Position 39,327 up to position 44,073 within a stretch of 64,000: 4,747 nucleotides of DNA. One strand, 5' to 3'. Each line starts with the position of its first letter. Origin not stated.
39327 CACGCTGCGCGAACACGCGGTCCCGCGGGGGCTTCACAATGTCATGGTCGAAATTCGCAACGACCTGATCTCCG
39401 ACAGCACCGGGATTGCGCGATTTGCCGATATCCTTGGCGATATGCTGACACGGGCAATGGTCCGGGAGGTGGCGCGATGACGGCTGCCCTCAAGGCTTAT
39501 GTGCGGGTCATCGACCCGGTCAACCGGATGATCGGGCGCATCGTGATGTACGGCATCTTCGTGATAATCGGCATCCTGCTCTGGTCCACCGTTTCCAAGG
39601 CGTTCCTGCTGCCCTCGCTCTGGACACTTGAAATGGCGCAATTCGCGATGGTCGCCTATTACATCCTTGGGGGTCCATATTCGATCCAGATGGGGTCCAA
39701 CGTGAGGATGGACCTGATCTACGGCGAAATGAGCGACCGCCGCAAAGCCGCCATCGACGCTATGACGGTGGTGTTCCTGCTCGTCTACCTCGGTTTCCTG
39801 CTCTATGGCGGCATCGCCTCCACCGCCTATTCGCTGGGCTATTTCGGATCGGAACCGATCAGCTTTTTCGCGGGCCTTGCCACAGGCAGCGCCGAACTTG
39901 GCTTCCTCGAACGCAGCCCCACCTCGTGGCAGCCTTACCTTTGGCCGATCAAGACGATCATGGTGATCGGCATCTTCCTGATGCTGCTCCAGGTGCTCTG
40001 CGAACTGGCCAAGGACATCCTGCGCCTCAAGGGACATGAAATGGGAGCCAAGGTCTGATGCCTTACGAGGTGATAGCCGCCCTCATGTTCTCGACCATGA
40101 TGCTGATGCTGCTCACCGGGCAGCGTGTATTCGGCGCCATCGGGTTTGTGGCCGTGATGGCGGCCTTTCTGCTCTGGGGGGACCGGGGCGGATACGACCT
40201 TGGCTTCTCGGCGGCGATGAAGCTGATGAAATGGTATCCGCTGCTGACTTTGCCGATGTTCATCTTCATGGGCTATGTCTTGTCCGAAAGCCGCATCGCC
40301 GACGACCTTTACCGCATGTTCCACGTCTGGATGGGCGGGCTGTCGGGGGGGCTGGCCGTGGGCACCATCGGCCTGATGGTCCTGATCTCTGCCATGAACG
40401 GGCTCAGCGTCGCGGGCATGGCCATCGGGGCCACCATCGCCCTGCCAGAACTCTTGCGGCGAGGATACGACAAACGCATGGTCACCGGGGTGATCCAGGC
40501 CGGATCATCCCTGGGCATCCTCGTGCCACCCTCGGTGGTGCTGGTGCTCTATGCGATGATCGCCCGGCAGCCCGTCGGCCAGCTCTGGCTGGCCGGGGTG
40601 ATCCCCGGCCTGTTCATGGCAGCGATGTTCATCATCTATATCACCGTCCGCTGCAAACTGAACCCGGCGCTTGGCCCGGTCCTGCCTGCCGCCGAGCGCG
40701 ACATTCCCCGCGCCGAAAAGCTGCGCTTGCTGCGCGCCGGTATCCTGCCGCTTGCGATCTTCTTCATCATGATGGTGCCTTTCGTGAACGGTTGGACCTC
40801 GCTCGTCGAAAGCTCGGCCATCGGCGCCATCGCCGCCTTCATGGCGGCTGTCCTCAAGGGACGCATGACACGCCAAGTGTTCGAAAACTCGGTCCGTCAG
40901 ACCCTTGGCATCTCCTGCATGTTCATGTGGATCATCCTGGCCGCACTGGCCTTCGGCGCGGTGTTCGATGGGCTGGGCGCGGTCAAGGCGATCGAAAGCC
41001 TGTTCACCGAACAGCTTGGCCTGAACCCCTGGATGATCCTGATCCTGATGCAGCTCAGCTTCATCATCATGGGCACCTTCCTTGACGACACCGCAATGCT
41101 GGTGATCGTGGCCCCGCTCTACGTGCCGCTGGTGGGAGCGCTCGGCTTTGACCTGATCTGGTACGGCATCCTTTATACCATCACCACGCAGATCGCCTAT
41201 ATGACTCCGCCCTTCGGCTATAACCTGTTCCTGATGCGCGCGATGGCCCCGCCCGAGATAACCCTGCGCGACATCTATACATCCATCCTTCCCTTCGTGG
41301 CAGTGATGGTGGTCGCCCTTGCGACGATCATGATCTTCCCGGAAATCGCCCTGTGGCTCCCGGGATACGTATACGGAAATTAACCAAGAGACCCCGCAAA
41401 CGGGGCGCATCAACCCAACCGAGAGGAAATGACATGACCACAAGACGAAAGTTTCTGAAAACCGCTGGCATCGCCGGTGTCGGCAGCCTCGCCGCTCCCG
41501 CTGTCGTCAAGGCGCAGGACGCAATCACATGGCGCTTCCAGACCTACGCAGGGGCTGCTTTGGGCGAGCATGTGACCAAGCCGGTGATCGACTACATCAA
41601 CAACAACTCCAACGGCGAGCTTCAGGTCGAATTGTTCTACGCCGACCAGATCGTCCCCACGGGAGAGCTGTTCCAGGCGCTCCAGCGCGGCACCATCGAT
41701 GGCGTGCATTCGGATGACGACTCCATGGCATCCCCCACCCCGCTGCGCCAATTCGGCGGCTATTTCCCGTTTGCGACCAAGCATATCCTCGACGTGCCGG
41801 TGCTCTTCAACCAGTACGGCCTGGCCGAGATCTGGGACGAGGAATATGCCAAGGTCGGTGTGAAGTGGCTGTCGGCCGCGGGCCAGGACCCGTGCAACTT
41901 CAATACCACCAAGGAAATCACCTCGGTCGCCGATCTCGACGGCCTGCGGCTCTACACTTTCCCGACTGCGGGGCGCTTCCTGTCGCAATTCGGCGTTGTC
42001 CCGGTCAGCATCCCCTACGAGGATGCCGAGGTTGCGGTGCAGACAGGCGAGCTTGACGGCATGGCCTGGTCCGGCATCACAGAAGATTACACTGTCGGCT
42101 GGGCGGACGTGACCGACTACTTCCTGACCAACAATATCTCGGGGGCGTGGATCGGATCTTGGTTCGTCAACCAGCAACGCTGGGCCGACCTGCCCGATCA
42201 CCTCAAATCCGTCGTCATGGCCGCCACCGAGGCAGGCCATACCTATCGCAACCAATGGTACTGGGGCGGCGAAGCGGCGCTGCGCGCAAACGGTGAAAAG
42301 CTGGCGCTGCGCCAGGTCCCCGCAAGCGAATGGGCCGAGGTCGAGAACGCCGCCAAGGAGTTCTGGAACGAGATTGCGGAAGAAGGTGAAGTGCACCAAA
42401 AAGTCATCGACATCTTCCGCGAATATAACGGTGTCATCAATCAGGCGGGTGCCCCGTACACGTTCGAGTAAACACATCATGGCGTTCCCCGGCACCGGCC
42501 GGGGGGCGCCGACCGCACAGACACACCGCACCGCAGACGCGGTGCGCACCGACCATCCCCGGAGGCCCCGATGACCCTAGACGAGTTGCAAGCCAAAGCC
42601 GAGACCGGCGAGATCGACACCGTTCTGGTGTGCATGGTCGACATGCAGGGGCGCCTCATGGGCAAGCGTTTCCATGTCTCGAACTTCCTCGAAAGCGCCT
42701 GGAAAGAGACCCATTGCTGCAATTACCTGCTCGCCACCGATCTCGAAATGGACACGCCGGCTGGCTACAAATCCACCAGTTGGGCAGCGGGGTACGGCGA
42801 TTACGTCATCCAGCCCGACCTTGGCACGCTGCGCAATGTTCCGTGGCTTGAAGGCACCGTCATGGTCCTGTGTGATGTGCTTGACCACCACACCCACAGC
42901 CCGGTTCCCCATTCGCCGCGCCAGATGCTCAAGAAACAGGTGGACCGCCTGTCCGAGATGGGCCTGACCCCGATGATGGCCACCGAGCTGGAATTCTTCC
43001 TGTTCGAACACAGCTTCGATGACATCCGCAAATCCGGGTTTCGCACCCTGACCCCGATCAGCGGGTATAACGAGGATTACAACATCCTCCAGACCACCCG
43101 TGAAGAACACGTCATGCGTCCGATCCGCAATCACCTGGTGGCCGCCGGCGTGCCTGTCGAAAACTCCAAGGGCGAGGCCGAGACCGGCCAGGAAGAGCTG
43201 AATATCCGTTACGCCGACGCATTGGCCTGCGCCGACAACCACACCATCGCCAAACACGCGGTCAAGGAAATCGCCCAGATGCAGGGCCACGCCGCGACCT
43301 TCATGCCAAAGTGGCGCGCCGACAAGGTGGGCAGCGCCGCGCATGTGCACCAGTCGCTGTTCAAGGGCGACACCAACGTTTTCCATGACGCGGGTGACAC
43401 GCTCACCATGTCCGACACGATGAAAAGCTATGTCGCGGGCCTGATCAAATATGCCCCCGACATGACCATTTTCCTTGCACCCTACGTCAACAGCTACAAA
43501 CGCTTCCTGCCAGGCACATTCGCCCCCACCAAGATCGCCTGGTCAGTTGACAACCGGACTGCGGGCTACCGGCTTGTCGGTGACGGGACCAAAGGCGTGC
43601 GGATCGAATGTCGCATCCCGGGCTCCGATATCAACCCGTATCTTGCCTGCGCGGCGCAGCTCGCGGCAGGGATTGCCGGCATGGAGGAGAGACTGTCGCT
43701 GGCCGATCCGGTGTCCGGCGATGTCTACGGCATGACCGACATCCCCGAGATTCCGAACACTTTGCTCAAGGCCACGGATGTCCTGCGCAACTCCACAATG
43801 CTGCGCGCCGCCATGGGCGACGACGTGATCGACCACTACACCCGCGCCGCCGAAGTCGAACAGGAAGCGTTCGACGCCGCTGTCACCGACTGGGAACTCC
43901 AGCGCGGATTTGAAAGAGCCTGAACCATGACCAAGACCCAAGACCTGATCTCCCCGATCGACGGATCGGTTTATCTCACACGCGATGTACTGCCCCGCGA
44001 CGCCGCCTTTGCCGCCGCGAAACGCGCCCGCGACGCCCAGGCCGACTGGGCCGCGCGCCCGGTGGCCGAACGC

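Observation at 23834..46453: Candidate phosphonolipid/phospholipid head-group scavenging island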

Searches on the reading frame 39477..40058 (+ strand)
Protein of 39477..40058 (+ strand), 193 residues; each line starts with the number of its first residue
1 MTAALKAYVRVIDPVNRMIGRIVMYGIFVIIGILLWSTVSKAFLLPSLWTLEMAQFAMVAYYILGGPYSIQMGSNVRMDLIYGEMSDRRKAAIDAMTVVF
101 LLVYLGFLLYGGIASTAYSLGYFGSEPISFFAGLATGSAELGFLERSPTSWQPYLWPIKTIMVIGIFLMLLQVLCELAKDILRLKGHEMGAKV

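Call 4: search_protein_families(library=pfam, proteins=[window:39477-40058:+])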
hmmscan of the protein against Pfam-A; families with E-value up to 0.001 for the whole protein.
window:39477-40058:+ (193 aa): 1 family
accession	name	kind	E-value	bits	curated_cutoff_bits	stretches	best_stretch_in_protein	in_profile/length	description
PF04290.18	DctQ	-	3.2e-15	56.6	28.3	1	30-181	1-130/132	Tripartite ATP-independent periplasmic transporters, DctQ component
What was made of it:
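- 39477..40058 (+): TRAP small permease (EtoV, DctQ). Pfam DctQ (call 4).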

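Call 6: search_protein_families(library=ncbifam, proteins=[window:39477-40058:+])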
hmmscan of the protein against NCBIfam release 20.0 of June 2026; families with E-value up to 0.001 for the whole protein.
window:39477-40058:+ (193 aa): 0 families

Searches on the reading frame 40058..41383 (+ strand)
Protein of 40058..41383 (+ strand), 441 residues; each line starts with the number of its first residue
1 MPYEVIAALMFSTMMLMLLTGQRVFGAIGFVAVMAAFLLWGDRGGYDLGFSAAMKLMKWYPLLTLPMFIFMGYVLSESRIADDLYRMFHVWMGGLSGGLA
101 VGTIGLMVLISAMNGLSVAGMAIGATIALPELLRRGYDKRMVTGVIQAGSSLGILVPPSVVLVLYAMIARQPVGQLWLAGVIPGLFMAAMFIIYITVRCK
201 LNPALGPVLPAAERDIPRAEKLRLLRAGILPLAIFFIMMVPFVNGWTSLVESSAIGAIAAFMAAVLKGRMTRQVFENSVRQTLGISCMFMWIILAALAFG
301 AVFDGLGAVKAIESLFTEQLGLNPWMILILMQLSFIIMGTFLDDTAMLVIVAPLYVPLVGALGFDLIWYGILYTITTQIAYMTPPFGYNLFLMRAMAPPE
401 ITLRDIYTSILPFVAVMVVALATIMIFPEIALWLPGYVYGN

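Call 4: search_protein_families(library=pfam, proteins=[window:40058-41383:+])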
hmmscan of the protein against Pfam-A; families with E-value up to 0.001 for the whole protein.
window:40058-41383:+ (441 aa): 1 family
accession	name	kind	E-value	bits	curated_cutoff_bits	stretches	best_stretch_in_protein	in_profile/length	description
PF06808.19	DctM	-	1e-65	222.6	23.8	1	13-430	3-413/413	Tripartite ATP-independent periplasmic transporter, DctM component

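Call 6: search_protein_families(library=ncbifam, proteins=[window:40058-41383:+])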
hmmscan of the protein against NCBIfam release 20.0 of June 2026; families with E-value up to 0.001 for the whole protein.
window:40058-41383:+ (441 aa): 3 families
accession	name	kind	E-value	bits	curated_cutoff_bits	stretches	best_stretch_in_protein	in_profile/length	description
TIGR00786.1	dctM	subfamily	9.7e-73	245.2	268.45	1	24-435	4-405/405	TRAP transporter large permease subunit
NF011634.1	PRK15060.1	equivalog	5.1e-23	81.8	800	1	60-430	54-416/425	2,3-diketo-L-gulonate TRAP transporter large permease YiaN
TIGR02123.1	TRAP_fused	subfamily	3.5e-06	26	320.65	1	67-393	173-499/615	TRAP transporter fused permease subunit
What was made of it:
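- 40058..41383 (+): TRAP large permease (EtoW, DctM). Pfam DctM (call 4); NCBIfam dctM subfamily (call 6).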

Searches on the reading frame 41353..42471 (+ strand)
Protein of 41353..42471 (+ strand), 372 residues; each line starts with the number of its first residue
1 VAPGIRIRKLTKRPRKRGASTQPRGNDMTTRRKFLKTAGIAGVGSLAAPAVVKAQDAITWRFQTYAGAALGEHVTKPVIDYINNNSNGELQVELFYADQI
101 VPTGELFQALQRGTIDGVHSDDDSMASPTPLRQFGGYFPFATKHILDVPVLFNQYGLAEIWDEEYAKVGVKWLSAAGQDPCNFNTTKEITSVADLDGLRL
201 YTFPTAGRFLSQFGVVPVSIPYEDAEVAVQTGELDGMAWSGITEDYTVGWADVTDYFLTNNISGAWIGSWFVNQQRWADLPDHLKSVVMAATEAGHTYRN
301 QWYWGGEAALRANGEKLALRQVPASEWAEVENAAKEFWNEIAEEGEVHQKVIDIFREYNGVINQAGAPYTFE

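Call 4: search_protein_families(library=pfam, proteins=[window:41353-42471:+])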
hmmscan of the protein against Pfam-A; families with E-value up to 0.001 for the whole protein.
window:41353-42471:+ (372 aa): 1 family
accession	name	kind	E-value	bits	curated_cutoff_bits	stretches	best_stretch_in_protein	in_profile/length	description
PF03480.18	DctP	-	4.9e-26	92.1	23.4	1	80-343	20-284/286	Bacterial extracellular solute-binding protein, family 7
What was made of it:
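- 41353..42471 (+): TRAP binding protein, orthologue of the ethanolamine-binding EtoX/Csal_0678. Pfam DctP (call 4).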

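Call 6: search_protein_families(library=ncbifam, proteins=[window:41353-42471:+])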
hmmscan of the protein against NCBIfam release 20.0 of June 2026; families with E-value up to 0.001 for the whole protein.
window:41353-42471:+ (372 aa): 3 families
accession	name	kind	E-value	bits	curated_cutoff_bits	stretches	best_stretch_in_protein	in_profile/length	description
NF037995.1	TRAP_S1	subfamily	2.7e-15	56.4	50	1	79-300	20-240/271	TRAP transporter substrate-binding protein DctP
TIGR00787.1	dctP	subfamily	2.9e-10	40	175.05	1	80-301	20-240/257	DctP family TRAP transporter solute-binding subunit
TIGR01409.1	TAT_signal_seq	domain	0.0006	20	16.7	0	29-50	1-22/29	twin-arginine translocation signal domain-containing protein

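Call 34: search_solved_structures(query=window:41353-42471:+, max_evalue=1e-10, show_alignments=1)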
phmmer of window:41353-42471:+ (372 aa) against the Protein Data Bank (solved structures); distinct sequences matched with E-value up to 1e-10: 7.
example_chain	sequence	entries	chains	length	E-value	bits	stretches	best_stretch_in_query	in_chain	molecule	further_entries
4uab_A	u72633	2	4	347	2.2e-142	477.7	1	54-371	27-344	Twin-arginine translocation pathway signal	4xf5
4yzz_A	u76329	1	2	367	5.1e-17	65.1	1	31-346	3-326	TRAP TRANSPORTER SOLUTE BINDING PROTEIN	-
4yic_A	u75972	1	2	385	6.1e-17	64.8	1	31-345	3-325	TRAP TRANSPORTER SOLUTE BINDING PROTEIN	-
2hzk_A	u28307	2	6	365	2.5e-15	59.5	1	31-354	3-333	TRAP-T family sorbitol/mannitol transporter, periplasmic binding protein, SmoM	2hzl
2zzv_A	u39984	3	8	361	4.1e-12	49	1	29-297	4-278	ABC transporter, solute-binding protein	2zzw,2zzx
4pet_A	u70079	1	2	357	2.5e-11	46.4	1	157-359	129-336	Extracellular solute-binding protein, family 7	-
5cm6_A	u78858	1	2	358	3.6e-11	45.9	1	157-359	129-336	TRAP dicarboxylate transporter-DctP subunit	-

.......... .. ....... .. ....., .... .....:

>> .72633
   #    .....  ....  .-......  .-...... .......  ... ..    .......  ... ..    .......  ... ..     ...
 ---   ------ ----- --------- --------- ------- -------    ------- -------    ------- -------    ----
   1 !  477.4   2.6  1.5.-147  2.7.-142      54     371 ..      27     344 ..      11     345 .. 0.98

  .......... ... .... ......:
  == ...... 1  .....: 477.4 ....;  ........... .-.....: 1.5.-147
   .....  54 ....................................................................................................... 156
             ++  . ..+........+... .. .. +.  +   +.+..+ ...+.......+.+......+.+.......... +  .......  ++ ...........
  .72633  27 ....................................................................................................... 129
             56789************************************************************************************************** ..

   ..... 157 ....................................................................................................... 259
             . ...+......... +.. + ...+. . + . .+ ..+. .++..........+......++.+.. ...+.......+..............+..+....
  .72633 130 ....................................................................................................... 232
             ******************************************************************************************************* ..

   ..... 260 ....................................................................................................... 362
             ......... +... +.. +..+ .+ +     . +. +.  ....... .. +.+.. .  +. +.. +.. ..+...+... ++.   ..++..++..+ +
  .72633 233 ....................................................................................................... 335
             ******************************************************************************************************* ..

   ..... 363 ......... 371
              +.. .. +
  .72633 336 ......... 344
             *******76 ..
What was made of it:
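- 41353..42471 (+): It scores 478 bits to PDB 4UAB over 318 residues (call 34).
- On Ethanolamine TRAP/gamma-glutamyl (Eto) operon: 478 bits over residues 54-371 to 4UAB (call 34).
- Closest known: Ethanolamine TRAP/gamma-glutamyl. Same: The binding protein is a close orthologue of Csal_0678 (call 34).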

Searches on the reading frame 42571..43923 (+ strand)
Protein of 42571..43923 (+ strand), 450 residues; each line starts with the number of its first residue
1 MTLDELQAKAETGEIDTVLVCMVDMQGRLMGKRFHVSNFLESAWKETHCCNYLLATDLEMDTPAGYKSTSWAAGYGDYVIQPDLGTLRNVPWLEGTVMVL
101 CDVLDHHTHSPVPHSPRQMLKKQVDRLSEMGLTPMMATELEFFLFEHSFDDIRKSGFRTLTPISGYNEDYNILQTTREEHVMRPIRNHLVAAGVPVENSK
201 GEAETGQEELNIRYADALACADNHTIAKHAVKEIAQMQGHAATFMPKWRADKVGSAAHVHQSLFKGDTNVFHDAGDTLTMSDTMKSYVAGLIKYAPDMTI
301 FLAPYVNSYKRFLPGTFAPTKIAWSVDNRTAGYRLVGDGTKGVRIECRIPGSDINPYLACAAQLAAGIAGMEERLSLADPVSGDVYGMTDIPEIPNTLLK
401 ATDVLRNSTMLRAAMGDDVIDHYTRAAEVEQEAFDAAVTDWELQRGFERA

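Call 4: search_protein_families(library=pfam, proteins=[window:42571-43923:+])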
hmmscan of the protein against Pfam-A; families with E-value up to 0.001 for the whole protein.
window:42571-43923:+ (450 aa): 1 family
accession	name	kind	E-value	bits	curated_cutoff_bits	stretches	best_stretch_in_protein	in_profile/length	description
PF00120.29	Gln-synt_C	-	5.5e-101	338.5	24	1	115-445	3-343/344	Glutamine synthetase, catalytic domain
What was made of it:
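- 42571..43923 (+): Glutamine-synthetase-like ethanolamine gamma-glutamylase. Pfam Gln-synt_C (call 4).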

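Call 6: search_protein_families(library=ncbifam, proteins=[window:42571-43923:+])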
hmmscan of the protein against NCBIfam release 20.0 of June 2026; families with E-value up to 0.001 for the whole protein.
window:42571-43923:+ (450 aa): 5 families
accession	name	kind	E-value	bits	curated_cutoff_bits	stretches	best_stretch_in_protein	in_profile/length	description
TIGR00653.1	GlnA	equivalog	2.7e-78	263.7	429.15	1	76-446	61-460/462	type I glutamate--ammonia ligase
TIGR03105.1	gln_synth_III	equivalog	3.8e-70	236.6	469.6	1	76-445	59-432/435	type III glutamate--ammonia ligase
NF045547.1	GGputSyn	equivalog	6.9e-62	209.6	650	1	4-442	3-438/438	gamma-glutamylputrescine synthetase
NF007006.0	PRK09469.1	equivalog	5.9e-44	150.4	845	1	193-437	204-457/469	glutamate--ammonia ligase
NF041605.1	gln_syn_GlnII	equivalog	2.3e-05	23.7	500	1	96-358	69-319/333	glutamine synthetase GlnII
